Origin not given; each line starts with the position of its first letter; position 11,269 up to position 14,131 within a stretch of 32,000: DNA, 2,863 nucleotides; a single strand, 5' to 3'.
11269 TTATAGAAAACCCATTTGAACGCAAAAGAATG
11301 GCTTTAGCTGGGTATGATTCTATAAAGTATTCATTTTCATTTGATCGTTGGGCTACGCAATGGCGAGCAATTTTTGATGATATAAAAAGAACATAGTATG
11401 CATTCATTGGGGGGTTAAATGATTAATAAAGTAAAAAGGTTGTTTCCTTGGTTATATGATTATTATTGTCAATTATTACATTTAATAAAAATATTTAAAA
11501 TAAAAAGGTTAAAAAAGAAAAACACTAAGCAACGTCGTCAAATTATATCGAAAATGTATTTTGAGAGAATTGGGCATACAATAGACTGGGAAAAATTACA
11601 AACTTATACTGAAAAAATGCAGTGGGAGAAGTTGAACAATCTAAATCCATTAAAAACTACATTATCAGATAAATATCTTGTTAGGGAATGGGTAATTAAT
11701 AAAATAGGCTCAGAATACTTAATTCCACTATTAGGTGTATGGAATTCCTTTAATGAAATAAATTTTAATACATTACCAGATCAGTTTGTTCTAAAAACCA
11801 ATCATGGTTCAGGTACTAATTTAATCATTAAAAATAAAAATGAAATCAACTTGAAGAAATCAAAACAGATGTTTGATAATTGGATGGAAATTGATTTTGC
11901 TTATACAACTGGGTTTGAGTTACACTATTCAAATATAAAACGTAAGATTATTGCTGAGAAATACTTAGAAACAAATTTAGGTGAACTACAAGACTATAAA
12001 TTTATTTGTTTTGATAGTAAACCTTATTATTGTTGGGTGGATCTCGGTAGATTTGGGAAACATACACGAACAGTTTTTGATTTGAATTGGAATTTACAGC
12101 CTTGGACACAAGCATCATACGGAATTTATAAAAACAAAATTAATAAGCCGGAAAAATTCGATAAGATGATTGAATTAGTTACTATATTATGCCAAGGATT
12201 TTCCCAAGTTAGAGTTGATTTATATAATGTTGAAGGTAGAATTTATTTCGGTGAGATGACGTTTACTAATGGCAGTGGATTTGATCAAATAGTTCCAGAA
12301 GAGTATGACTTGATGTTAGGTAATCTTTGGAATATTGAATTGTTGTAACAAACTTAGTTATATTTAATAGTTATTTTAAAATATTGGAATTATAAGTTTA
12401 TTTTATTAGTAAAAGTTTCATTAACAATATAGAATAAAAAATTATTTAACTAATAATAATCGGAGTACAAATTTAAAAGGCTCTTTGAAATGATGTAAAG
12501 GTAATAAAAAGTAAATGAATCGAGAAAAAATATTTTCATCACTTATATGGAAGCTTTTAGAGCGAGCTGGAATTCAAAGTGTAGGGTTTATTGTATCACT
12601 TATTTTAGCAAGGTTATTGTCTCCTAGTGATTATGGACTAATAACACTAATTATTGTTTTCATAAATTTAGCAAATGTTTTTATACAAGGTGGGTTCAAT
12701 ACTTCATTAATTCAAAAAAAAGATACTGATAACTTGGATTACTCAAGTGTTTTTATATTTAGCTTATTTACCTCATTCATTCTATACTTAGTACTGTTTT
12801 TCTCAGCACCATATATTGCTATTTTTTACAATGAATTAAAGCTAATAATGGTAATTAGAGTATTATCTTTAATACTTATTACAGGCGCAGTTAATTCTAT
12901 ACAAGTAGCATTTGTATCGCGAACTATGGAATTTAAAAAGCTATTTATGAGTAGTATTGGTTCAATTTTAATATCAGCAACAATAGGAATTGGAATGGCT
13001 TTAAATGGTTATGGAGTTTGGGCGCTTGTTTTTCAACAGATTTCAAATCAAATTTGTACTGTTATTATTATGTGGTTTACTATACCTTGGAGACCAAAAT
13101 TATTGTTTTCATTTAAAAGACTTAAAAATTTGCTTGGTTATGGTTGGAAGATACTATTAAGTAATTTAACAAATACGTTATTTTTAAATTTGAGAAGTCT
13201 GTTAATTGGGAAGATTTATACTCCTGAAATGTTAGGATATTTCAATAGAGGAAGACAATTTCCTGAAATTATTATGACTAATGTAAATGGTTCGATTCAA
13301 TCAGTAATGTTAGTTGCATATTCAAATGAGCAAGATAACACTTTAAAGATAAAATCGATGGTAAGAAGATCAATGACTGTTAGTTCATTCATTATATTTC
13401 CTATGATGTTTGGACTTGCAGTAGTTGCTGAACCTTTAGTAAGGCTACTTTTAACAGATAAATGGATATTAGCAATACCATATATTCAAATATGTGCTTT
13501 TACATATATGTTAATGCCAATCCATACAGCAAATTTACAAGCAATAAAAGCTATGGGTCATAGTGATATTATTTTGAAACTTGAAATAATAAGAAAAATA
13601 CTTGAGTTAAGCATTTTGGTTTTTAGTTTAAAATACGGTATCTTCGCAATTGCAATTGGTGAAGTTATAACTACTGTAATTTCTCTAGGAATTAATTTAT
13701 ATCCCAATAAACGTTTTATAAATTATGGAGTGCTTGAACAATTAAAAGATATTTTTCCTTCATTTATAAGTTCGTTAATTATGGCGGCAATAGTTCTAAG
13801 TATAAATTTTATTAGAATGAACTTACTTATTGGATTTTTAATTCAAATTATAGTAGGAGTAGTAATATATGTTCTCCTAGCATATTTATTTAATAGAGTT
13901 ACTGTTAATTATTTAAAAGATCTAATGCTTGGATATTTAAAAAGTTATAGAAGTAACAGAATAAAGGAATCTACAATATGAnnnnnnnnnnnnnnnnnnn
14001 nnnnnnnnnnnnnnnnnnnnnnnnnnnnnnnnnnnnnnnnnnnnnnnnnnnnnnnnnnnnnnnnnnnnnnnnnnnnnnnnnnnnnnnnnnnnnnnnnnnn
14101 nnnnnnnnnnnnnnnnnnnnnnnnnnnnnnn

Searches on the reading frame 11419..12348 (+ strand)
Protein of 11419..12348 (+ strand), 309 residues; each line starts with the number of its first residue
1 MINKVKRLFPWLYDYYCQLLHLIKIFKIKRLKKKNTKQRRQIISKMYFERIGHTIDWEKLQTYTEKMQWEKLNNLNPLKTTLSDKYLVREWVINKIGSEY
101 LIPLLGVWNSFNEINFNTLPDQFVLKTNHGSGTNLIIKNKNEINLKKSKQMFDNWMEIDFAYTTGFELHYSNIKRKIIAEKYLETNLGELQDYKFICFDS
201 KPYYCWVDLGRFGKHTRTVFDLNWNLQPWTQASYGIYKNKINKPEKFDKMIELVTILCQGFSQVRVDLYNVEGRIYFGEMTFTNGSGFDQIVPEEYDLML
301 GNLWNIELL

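Call 100: search_protein_families(library=pfam, proteins=[window:11419-12348:+], max_evalue=0.001)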
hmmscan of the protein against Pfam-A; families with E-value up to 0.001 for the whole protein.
window:11419-12348:+ (309 aa): 1 family
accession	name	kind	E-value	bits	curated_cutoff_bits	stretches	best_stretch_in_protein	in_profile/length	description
PF14305.11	ATPgrasp_TupA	-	1e-58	199.2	25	1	65-303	1-239/241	TupA-like ATPgrasp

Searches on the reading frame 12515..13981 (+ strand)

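Call 100: search_protein_families(library=pfam, proteins=[window:12515-13981:+], max_evalue=0.001)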
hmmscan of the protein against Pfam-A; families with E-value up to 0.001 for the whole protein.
window:12515-13981:+ (488 aa): 2 families
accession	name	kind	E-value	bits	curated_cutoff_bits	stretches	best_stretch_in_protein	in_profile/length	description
PF13440.11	Polysacc_synt_3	-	5.8e-95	318.3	23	1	30-321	1-292/293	Polysaccharide biosynthesis protein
PF01943.22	Polysacc_synt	-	3.9e-28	99.1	28.2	1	20-264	15-265/274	Polysaccharide biosynthesis protein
